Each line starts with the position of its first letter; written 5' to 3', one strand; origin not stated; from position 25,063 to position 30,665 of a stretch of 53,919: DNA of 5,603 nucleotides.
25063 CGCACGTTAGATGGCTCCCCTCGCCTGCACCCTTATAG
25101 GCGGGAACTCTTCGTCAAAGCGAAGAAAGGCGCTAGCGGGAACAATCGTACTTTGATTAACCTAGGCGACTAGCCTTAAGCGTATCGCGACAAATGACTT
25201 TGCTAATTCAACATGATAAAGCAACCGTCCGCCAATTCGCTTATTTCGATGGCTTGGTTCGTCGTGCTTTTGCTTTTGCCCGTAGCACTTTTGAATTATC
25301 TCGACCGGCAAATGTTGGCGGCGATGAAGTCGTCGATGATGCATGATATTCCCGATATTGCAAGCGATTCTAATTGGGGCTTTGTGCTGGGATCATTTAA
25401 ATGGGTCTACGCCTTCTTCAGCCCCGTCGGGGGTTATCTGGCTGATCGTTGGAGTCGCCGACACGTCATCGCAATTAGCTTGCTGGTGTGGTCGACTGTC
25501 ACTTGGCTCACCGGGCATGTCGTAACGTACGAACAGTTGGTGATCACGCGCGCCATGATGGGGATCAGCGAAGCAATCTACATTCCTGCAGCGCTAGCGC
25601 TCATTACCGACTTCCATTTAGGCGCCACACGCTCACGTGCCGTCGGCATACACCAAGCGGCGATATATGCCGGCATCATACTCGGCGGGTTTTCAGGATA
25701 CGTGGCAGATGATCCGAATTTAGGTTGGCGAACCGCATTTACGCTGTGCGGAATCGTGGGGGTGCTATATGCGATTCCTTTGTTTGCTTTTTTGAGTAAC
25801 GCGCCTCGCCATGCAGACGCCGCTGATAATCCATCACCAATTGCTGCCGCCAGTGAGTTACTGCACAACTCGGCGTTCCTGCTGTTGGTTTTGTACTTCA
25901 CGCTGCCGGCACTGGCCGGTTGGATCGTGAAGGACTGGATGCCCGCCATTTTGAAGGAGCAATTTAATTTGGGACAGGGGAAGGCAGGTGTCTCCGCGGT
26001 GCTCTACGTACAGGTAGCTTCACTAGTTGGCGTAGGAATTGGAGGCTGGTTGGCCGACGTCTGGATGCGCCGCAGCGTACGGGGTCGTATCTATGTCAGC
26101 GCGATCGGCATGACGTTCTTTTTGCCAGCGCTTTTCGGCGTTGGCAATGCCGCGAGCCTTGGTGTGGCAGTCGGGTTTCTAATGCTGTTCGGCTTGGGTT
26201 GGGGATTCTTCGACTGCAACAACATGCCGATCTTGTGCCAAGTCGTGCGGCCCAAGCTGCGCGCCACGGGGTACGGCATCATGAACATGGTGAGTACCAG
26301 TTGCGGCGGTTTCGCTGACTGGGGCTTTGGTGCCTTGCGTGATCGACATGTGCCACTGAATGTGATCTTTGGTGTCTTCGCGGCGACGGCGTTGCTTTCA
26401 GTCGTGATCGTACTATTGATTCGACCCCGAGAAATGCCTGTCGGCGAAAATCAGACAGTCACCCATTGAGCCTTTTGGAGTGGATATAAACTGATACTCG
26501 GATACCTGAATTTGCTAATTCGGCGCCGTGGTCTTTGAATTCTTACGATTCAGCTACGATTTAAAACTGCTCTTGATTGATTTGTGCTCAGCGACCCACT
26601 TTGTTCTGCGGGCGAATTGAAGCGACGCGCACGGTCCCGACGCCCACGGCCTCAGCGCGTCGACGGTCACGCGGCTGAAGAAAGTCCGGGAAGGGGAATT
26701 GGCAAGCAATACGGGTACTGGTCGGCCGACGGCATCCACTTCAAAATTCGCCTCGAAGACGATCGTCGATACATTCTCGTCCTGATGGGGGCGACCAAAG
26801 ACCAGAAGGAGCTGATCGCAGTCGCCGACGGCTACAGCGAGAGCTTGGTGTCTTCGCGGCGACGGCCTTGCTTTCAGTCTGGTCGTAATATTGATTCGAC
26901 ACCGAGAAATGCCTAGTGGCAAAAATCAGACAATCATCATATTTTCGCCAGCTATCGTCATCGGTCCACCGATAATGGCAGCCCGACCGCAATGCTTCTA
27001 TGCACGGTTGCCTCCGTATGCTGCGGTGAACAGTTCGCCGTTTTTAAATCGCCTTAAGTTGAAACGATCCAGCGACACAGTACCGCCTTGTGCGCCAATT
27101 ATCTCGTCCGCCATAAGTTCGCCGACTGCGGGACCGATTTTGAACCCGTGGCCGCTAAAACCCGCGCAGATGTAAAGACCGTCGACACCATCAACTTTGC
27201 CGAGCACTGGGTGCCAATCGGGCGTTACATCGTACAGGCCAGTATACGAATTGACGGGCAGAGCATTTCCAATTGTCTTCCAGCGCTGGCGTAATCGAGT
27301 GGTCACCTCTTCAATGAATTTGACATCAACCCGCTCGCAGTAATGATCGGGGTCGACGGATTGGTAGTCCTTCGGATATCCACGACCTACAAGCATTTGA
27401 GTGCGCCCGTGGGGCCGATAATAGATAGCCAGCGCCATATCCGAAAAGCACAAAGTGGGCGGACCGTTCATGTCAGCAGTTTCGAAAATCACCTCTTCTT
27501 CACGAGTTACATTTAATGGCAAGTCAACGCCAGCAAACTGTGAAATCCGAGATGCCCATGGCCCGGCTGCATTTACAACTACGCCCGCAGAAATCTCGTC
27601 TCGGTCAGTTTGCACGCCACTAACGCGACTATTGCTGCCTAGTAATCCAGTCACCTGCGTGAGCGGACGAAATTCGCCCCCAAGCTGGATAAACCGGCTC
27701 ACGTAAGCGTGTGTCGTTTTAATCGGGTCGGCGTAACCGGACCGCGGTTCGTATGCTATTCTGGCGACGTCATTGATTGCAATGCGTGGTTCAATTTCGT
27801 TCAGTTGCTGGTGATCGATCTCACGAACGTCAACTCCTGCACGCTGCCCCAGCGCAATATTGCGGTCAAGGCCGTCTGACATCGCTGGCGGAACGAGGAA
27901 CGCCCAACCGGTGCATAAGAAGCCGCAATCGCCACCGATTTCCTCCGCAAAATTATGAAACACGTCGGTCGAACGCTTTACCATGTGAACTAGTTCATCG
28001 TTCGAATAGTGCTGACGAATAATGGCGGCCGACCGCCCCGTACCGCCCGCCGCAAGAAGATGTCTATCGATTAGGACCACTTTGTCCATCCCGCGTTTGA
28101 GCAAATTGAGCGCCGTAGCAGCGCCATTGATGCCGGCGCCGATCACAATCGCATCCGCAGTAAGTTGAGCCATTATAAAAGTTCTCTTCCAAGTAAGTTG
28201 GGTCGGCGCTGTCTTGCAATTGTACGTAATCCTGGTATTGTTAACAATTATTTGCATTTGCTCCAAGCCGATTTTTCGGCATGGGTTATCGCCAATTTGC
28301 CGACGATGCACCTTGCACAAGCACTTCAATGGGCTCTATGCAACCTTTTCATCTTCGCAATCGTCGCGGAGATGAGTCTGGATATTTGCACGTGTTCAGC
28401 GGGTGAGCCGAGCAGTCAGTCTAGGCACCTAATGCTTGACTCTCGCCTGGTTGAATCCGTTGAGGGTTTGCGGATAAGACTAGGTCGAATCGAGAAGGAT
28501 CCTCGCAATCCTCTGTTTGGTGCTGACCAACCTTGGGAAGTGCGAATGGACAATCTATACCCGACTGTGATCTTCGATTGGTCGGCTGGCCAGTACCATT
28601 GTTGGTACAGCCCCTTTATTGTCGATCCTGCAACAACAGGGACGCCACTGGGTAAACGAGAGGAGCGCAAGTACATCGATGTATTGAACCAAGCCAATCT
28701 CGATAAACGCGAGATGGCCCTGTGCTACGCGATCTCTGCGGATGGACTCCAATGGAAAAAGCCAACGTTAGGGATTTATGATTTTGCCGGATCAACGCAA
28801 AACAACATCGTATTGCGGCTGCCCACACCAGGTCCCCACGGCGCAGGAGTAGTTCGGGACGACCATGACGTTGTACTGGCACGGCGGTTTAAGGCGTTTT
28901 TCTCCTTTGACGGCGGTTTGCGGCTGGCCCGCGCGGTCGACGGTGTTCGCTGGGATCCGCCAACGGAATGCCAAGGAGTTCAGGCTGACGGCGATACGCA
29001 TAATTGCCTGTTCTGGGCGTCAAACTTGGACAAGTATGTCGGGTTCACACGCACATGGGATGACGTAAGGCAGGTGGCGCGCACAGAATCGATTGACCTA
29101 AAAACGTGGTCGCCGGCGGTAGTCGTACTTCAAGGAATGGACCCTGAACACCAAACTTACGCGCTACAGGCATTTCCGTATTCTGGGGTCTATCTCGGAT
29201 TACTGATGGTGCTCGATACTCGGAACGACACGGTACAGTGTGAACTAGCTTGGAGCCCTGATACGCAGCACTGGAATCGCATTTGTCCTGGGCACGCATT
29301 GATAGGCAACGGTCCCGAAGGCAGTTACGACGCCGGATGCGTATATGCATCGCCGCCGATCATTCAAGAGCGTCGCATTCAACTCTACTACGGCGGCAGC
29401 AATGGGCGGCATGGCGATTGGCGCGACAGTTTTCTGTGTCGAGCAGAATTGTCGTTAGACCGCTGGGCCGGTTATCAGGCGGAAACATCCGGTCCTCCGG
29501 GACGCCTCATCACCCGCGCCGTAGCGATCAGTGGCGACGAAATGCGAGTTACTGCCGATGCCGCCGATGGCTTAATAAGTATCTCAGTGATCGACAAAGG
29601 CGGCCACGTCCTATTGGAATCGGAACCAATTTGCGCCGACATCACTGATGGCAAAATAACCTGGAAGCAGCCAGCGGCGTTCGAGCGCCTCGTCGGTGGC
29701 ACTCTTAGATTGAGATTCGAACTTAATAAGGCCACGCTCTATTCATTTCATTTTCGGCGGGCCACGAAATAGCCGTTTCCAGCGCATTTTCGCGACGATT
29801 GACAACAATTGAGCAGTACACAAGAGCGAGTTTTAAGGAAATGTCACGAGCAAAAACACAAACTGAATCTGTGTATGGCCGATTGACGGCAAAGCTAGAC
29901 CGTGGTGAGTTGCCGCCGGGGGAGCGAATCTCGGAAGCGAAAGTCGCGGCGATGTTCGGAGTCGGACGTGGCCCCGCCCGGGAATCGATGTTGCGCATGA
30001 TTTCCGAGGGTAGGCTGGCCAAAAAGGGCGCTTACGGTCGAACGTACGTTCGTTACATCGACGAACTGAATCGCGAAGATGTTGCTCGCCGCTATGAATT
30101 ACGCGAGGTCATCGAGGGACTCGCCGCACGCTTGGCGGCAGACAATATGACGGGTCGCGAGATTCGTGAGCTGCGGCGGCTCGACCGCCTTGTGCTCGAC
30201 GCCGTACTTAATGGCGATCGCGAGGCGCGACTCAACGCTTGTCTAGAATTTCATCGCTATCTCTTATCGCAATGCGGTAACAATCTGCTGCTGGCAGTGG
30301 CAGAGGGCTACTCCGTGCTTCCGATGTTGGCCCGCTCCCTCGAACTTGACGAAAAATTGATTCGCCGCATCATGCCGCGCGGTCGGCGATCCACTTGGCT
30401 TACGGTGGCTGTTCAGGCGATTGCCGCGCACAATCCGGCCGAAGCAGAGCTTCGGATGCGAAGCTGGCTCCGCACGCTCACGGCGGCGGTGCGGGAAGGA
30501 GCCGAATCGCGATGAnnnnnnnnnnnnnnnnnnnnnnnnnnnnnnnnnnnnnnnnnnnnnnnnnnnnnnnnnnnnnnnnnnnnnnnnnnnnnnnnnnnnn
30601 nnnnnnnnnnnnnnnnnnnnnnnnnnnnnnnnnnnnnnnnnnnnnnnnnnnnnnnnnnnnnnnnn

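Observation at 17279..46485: Five paralogues of one unassigned exported beta-propeller/beta-sandwich family in 30 kb, three heading catabolic blocks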

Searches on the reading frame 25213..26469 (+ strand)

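Call 15: search_protein_families(library=pfam, proteins=[window:25213-26469:+], max_evalue=0.001)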
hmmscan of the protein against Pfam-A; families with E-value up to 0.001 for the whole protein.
window:25213-26469:+ (418 aa): 2 families
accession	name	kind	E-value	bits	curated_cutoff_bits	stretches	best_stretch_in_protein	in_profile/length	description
PF07690.21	MFS_1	-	1.8e-44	152.5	33.4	1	22-367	2-345/347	Major Facilitator Superfamily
PF00083.30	Sugar_tr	-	9.3e-10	38.4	22.3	1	44-199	43-196/452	Sugar (and other) transporter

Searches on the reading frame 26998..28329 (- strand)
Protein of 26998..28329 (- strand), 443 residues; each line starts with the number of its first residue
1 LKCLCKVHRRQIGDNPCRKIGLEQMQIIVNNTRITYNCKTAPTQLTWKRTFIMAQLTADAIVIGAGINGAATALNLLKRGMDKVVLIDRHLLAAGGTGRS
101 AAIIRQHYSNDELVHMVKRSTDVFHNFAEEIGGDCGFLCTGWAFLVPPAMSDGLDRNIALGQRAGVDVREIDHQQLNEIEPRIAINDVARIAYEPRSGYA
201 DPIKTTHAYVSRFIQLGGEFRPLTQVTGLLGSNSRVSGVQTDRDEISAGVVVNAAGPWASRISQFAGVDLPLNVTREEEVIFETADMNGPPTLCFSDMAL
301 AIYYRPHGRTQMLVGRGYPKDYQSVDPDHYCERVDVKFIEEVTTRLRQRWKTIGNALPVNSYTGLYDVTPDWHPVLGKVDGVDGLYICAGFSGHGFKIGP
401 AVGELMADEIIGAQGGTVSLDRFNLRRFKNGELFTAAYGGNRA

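Call 15: search_protein_families(library=pfam, proteins=[window:26998-28329:-], max_evalue=0.001)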
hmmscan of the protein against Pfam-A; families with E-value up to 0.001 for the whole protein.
window:26998-28329:- (443 aa): 2 families
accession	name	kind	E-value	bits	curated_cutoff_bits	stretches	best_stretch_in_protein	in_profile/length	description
PF01266.30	DAO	-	1.4e-62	212.7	27.9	1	59-408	1-352/353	FAD dependent oxidoreductase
PF13450.12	NAD_binding_8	-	0.00058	20.5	21.9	0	62-126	1-54/68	NAD(P)-binding Rossmann-like domain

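Call 83: search_protein_families(library=ncbifam, proteins=[window:26998-28329:-], max_evalue=0.00001)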
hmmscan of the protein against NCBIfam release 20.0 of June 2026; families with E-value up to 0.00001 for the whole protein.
window:26998-28329:- (443 aa): 18 families
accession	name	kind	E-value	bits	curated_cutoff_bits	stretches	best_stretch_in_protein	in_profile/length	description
NF008425.0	PRK11259.1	equivalog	1.7e-39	135.9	257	1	57-429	4-376/377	N-methyl-L-tryptophan oxidase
TIGR01377.1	soxA_mon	subfamily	1.8e-39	135.6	479.65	1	59-430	2-377/381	amino oxidase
TIGR01373.1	soxB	subfamily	2.3e-31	109.1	529.45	1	55-433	28-404/407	sarcosine oxidase subunit beta family protein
TIGR02352.1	thiamin_ThiO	equivalog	3.8e-25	88.7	250.8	1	61-412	2-349/351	glycine oxidase ThiO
NF001933.0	PRK00711.1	subfamily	1.1e-19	70.7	383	1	110-430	105-418/429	D-amino acid dehydrogenase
TIGR03377.1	glycerol3P_GlpA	equivalog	4.6e-18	65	552.8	1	59-281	1-226/530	anaerobic glycerol-3-phosphate dehydrogenase subunit GlpA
NF008313.0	PRK11101.1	equivalog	6.6e-16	58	425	1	54-270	5-224/548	anaerobic glycerol-3-phosphate dehydrogenase subunit A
NF002480.1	PRK01747.1-1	equivalog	5.4e-15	54.8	540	1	43-412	234-619/645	bifunctional tRNA (5-methylaminomethyl-2-thiouridine)(34)-methyltransferase MnmC2/FAD-dependent 5-carboxymethylaminomethyl-2-thiouridine(34)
NF008726.1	PRK11728.1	equivalog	2e-12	46.7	299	1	59-271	2-214/389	L-2-hydroxyglutarate oxidase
NF050086.1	pipecolate_AmaA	exception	9.8e-11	40.9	600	1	51-104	19-71/425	L-pipecolate oxidase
TIGR03197.1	MnmC_Cterm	equivalog_domain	1.3e-10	40.9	174.2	1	59-113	1-57/400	FAD-dependent 5-carboxymethylaminomethyl-2-thiouridine(34) oxidoreductase MnmC1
NF033460.1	glycerol3P_ox_II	equivalog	5e-10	39.1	460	1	168-286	118-236/361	type 2 glycerol-3-phosphate oxidase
NF040813.1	pro_dh_Thprot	equivalog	1.4e-07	30.9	600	0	244-416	208-354/362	D-proline dehydrogenase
TIGR03364.1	HpnW_proposed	hypoth_equivalog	1.9e-07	30.5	285.1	1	59-249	2-187/365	TIGR03364 family FAD-dependent oxidoreductase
NF009906.0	PRK13369.1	equivalog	1.4e-06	27.2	352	0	56-105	5-53/502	glycerol-3-phosphate dehydrogenase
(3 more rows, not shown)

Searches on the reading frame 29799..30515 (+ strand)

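Call 15: search_protein_families(library=pfam, proteins=[window:29799-30515:+], max_evalue=0.001)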
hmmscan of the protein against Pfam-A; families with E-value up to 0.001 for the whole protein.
window:29799-30515:+ (238 aa): 2 families
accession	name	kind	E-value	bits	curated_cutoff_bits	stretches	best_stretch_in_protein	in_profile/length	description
PF07729.17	FCD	-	3e-14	53.9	24.3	1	99-225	3-124/125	FCD domain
PF00392.27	GntR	-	4e-11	42.9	27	1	22-73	2-54/64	Bacterial regulatory proteins, gntR family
